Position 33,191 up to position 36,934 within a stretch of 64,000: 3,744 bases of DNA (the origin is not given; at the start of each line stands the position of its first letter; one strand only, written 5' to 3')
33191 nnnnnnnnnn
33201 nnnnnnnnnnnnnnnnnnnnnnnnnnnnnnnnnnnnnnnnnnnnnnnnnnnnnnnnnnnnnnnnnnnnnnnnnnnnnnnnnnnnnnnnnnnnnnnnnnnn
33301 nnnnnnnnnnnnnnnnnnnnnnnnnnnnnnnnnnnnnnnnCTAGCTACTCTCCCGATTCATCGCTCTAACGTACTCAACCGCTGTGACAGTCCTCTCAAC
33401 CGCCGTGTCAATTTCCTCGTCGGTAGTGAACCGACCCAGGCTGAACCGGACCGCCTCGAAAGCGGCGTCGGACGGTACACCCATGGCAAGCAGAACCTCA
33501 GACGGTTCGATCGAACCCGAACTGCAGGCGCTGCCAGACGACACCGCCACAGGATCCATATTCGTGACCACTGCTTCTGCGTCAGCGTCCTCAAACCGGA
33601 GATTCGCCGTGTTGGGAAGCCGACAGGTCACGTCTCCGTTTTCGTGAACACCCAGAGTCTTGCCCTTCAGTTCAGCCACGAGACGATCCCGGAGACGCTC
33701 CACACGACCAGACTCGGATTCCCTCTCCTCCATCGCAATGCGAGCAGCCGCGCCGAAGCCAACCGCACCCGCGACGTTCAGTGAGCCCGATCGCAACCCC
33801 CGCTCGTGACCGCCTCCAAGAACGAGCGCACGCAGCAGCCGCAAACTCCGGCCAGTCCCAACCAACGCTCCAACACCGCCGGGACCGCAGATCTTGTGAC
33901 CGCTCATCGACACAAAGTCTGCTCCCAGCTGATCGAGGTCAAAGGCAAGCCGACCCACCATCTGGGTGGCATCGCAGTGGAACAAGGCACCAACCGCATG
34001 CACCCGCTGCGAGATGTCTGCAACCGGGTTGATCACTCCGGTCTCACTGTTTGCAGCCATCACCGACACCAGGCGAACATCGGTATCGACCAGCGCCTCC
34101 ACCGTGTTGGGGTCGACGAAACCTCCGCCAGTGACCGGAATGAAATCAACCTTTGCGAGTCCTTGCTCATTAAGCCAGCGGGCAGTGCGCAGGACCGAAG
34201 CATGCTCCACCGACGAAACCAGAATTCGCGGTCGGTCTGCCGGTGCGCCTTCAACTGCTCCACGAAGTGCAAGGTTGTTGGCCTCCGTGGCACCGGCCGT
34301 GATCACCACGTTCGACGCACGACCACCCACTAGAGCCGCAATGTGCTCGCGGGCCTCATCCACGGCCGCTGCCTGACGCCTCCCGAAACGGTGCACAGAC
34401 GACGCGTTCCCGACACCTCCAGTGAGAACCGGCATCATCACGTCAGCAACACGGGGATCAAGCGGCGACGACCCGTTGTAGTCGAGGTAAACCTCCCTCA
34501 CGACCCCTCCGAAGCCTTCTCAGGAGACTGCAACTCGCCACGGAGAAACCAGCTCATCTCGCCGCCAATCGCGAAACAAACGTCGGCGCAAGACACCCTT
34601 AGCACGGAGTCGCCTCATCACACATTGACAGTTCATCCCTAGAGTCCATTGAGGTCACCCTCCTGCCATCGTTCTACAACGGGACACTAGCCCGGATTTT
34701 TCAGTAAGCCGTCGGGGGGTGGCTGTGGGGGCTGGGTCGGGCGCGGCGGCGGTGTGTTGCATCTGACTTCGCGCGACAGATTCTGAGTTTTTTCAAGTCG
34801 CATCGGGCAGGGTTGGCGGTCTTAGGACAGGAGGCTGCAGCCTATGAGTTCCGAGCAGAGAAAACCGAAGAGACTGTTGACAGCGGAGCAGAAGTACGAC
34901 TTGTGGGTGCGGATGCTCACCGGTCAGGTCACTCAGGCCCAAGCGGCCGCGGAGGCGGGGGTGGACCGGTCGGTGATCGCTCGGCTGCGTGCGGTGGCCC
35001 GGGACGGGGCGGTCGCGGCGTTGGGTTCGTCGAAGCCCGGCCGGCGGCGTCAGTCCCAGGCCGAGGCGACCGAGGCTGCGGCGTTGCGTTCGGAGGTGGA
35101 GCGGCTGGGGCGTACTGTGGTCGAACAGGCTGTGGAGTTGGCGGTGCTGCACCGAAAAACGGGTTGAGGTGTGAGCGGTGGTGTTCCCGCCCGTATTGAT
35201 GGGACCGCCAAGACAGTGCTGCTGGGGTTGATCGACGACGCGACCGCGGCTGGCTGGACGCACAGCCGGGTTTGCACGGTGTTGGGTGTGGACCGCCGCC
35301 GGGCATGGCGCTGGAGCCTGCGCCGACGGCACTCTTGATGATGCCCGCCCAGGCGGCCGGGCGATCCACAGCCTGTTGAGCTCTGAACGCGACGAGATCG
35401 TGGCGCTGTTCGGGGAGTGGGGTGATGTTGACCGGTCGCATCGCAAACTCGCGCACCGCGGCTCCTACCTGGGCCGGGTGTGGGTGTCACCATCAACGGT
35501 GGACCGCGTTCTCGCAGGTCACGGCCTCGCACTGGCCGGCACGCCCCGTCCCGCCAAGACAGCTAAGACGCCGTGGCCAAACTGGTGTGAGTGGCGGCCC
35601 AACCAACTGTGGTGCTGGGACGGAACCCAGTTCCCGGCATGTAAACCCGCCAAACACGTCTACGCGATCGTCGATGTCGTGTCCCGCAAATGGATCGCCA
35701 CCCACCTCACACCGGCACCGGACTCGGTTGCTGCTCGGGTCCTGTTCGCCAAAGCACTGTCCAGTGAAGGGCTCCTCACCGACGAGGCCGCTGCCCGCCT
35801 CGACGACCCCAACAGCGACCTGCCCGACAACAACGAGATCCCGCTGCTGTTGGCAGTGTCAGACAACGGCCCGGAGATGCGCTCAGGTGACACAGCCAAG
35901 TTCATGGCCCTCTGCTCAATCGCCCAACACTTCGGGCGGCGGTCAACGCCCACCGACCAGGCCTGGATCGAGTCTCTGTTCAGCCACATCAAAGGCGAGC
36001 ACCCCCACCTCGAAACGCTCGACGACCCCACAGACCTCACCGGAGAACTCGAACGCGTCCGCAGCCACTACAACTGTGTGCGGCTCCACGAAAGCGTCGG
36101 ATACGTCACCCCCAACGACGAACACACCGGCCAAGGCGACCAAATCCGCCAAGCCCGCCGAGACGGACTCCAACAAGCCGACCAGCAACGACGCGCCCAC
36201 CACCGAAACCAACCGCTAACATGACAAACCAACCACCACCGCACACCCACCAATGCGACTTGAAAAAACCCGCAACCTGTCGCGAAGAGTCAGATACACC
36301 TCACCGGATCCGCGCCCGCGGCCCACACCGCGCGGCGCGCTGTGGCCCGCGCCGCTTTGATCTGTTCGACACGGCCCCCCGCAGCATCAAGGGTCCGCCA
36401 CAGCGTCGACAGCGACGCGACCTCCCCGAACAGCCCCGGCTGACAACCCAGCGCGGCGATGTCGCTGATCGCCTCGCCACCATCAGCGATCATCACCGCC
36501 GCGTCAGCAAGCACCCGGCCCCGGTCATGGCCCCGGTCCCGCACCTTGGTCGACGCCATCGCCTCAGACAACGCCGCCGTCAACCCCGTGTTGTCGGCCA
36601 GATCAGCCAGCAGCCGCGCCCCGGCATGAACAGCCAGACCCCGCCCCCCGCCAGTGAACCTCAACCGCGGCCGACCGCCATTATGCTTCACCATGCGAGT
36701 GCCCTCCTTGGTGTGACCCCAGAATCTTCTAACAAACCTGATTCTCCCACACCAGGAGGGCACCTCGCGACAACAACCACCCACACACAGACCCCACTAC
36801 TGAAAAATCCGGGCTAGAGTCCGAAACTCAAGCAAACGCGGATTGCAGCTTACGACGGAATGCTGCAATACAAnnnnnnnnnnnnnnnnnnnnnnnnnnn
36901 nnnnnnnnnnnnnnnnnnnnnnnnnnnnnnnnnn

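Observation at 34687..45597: Composite-transposon-like structure: two direct IS1380-like copies bracket 7.1 kb of defence genes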

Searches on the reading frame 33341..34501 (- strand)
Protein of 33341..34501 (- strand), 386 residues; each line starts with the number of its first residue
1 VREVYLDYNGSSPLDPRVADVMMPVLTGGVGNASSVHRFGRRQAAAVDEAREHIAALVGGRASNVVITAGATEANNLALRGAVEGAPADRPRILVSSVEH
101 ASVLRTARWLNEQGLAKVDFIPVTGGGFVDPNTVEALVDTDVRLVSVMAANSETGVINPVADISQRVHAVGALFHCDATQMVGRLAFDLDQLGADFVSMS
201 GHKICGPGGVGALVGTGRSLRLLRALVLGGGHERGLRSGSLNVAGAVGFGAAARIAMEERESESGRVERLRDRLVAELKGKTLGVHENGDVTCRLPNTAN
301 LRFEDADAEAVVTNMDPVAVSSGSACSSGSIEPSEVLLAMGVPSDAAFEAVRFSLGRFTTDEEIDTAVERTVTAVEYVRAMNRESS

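Call 4: search_protein_families(library=pfam, proteins=[window:33341-34501:-])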
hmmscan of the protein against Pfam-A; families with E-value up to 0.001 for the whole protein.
window:33341-34501:- (386 aa): 1 family
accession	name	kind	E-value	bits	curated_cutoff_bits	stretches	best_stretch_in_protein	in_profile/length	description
PF00266.25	Aminotran_5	-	2.3e-70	237.9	21.5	1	4-365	1-369/371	Aminotransferase class-V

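Call 8: search_protein_families(library=padloc, proteins=[window:33341-34501:-])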
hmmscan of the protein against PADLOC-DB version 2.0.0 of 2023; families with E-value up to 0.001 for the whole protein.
window:33341-34501:- (386 aa): 2 families
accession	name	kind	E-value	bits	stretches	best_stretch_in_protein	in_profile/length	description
PDLC02759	SspA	-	6.6e-126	418.6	1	5-379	1-374/374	SspA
PDLC02657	DndA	-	1.1e-122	408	1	4-373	1-370/372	DndA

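Call 39: find_homologous_proteins(query=window:33341-34501:-, max_evalue=1e-60)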
Query window:33341-34501:- (386 aa): 7019 proteins with E <= 1e-60 among 8000 candidates; the best 120 are listed.
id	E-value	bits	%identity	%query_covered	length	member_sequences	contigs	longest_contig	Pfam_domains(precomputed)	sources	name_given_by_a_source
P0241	8.8e-224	760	93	99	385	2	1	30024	PF00266.26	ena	-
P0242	1.5e-223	759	92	100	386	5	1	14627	PF00266.26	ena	-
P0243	5.9e-222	754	92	100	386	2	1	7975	PF00266.26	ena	-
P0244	1.8e-211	720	88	100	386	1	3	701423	PF00266.26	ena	-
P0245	1.9e-211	720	88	100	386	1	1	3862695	PF00266.26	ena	-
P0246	2.5e-211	719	88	100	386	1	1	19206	PF00266.26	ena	-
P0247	1.5e-210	717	87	100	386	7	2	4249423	PF00266.26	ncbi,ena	-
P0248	2.9e-210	716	88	100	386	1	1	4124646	PF00266.26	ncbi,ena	-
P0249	2.8e-208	709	87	100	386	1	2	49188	PF00266.26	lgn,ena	-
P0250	1.7e-205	700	86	100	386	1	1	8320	PF00266.26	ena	-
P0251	7.3e-204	695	85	100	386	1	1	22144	PF00266.26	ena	-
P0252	2.5e-203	693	85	100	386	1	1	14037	PF00266.26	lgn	-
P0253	6.2e-198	675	83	99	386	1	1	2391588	PF00266.26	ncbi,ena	-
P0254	8.8e-191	652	79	99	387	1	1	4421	PF00266.26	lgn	-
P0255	4.4e-187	640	77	100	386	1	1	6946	PF00266.26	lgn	-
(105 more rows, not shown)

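Call 40: find_encoding_contigs(protein=P0241, flank=10000, max_places=4)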
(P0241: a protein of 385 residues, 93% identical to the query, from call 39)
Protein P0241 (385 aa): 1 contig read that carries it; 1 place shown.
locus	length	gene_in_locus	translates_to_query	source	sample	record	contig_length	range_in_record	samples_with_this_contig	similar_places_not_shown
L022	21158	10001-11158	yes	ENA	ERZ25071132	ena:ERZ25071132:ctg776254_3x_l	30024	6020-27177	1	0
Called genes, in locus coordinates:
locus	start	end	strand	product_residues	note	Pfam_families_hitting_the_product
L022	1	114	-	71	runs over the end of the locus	-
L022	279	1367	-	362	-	-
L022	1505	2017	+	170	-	-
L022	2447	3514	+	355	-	-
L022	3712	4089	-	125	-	-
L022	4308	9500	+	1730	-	-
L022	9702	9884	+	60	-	-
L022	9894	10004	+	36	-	-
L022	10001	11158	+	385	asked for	PF00266:Aminotran_5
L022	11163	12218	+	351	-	PF13182:DUF4007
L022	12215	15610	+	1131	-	-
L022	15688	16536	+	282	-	PF01507:PAPS_reduct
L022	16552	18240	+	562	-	-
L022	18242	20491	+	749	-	PF04851:ResIII, PF00270:DEAD, PF00271:Helicase_C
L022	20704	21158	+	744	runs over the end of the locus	PF13175:AAA_15 (faint), PF13476:AAA_23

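Call 41: find_encoding_contigs(protein=P0242, flank=10000, max_places=4)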
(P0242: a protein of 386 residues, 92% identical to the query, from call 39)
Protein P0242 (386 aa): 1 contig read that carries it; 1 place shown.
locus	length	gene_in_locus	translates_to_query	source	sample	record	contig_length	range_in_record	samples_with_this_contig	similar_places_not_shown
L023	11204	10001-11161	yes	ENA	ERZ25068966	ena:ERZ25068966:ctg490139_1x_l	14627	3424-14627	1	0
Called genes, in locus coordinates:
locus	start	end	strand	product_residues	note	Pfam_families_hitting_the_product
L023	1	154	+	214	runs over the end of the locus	PF01738:DLH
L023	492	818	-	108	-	PF00027:cNMP_binding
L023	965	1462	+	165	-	PF01128:IspD, PF12804:NTP_transf_3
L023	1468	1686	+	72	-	PF01128:IspD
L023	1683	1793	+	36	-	-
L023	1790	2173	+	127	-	PF02542:YgbB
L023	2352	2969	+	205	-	PF08032:SpoU_sub_bind, PF00588:SpoU_methylase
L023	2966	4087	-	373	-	PF08240:ADH_N, PF00107:ADH_zinc_N, PF13602:ADH_zinc_N_2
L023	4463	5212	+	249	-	PF03591:AzlC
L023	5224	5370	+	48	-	-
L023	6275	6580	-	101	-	PF01850:PIN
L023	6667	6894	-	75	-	PF07362:CcdA (weak)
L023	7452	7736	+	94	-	-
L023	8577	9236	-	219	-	PF13657:Couple_hipA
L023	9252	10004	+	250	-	-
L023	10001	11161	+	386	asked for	PF00266:Aminotran_5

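Call 59: find_encoding_contigs(protein=P0244, flank=6000, max_places=4)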
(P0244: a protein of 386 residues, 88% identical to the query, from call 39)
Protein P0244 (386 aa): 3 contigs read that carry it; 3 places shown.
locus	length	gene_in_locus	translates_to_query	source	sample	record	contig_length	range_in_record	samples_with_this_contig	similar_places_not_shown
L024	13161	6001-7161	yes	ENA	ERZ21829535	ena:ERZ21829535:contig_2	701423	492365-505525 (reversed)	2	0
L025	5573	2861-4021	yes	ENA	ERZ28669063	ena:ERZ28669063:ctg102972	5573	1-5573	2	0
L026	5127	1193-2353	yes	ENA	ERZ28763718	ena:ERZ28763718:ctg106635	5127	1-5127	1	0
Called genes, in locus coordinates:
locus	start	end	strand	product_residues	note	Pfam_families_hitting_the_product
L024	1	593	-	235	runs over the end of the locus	PF00106:adh_short, PF01370:Epimerase, PF08659:KR, PF13460:NAD_binding_10 (weak), PF13561:adh_short_C2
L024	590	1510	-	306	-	PF22691:Thiolase_C_1 (faint), PF08545:ACP_syn_III, PF08541:ACP_syn_III_C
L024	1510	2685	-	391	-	PF00698:Acyl_transf_1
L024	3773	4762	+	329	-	PF13011:LZ_Tnp_IS481, PF01527:HTH_Tnp_1 (weak), PF13384:HTH_23, PF13518:HTH_28, PF13551:HTH_29, PF13565:HTH_32, PF00665:rve, PF13683:rve_3, +2 more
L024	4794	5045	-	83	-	-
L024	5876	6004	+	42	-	-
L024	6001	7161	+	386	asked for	PF00266:Aminotran_5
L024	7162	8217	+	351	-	PF13182:DUF4007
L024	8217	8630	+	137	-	-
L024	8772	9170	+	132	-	PF01042:Ribonuc_L-PSP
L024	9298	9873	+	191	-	-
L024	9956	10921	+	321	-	PF14690:Zn_ribbon_ISL3, PF01610:DDE_Tnp_ISL3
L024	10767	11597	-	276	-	PF13276:HTH_21, PF00665:rve, PF13683:rve_3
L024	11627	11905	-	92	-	PF01527:HTH_Tnp_1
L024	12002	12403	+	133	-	PF01610:DDE_Tnp_ISL3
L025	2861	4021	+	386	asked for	PF00266:Aminotran_5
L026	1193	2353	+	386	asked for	PF00266:Aminotran_5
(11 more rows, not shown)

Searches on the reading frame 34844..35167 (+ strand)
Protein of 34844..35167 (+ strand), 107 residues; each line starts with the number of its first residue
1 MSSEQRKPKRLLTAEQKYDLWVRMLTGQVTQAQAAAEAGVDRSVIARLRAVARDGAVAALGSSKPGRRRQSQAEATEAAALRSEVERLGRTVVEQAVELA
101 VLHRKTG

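Call 4: search_protein_families(library=pfam, proteins=[window:34844-35167:+])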
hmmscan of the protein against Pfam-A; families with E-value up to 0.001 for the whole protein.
window:34844-35167:+ (107 aa): 0 families

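Call 9: search_protein_families(library=ncbifam, proteins=[window:34844-35167:+])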
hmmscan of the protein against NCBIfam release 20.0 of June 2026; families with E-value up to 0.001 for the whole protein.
window:34844-35167:+ (107 aa): 0 families

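Call 46: search_protein_families(library=pfam, proteins=[window:34844-35167:+], max_evalue=1)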
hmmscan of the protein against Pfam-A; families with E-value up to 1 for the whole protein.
window:34844-35167:+ (107 aa): 3 families
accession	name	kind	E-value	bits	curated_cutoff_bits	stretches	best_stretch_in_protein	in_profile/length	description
PF13551.12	HTH_29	-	0.0012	19.4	28.1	1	24-74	8-60/64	Winged helix-turn helix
PF13518.12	HTH_28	-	0.025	15.1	25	1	22-69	6-52/52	Helix-turn-helix domain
PF01381.28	HTH_3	-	0.08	13.4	23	1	30-48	11-29/55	Helix-turn-helix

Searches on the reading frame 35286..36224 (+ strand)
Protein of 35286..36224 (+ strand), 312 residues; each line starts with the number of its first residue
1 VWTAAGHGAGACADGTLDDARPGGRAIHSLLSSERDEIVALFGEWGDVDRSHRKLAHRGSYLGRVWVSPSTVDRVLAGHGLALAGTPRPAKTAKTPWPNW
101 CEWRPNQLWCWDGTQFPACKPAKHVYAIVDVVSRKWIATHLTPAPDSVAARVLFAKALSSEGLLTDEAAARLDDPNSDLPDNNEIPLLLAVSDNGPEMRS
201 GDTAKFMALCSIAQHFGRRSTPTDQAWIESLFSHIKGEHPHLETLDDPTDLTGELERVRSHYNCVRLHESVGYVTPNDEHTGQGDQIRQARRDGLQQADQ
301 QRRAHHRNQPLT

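Call 4: search_protein_families(library=pfam, proteins=[window:35286-36224:+])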
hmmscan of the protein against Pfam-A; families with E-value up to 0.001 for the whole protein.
window:35286-36224:+ (312 aa): 2 families
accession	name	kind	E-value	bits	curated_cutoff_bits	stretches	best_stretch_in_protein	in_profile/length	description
PF00665.32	rve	-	8.4e-10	39.3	32.6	1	104-222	3-102/102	Integrase core domain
PF13683.12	rve_3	-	4.1e-09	36.5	26.5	1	212-276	3-67/67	Integrase core domain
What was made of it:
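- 34753..36303 (+): IS3-family-like element nested in copy A. It has TG...CA ends and imperfect IRs of about 69 nt. orfA is 34844-35167. orfB carries the rve domain and is frameshifted near 35326-35331. Call 4: rve 39.3 bits and rve_3 36.5 bits.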

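Call 9: search_protein_families(library=ncbifam, proteins=[window:35286-36224:+])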
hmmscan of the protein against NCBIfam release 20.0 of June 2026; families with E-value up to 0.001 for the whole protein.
window:35286-36224:+ (312 aa): 2 families
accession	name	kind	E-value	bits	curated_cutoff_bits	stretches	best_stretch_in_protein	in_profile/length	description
NF033516.0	transpos_IS3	equivalog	1.1e-26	94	160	1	67-278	166-367/369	IS3 family transposase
NF033577.2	transpos_IS481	equivalog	1.2e-15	57.8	224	1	51-277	82-281/284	IS481 family transposase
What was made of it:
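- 34753..36303 (+): Call 9: NF033516 at 94 bits, below the cutoff of 160.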

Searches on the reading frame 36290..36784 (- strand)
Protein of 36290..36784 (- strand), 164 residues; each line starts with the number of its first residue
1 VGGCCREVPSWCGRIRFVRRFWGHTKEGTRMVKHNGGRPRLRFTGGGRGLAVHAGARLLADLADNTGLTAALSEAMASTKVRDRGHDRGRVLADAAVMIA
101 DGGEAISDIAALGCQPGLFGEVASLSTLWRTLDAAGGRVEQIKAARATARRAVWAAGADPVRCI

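Call 4: search_protein_families(library=pfam, proteins=[window:36290-36784:-])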
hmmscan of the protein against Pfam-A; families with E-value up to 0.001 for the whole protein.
window:36290-36784:- (164 aa): 1 family
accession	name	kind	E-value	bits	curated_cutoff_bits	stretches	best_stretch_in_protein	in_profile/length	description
PF13701.12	DDE_Tnp_1_4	-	1.8e-08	33.5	34.7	1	38-138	6-113/435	Transposase DDE domain group 1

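Call 9: search_protein_families(library=ncbifam, proteins=[window:36290-36784:-])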
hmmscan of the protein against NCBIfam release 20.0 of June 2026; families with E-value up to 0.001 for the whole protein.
window:36290-36784:- (164 aa): 1 family
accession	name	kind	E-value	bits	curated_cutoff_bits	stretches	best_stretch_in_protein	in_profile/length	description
NF033539.1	transpos_IS1380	equivalog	6.3e-12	44.8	180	1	47-159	6-122/419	IS1380 family transposase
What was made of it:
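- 36304..36813 (-): IS1380-family copy A, IRL-end fragment (510 bp) with about 130 N-terminal transposase codons. Call 9: partial NF033539 match.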
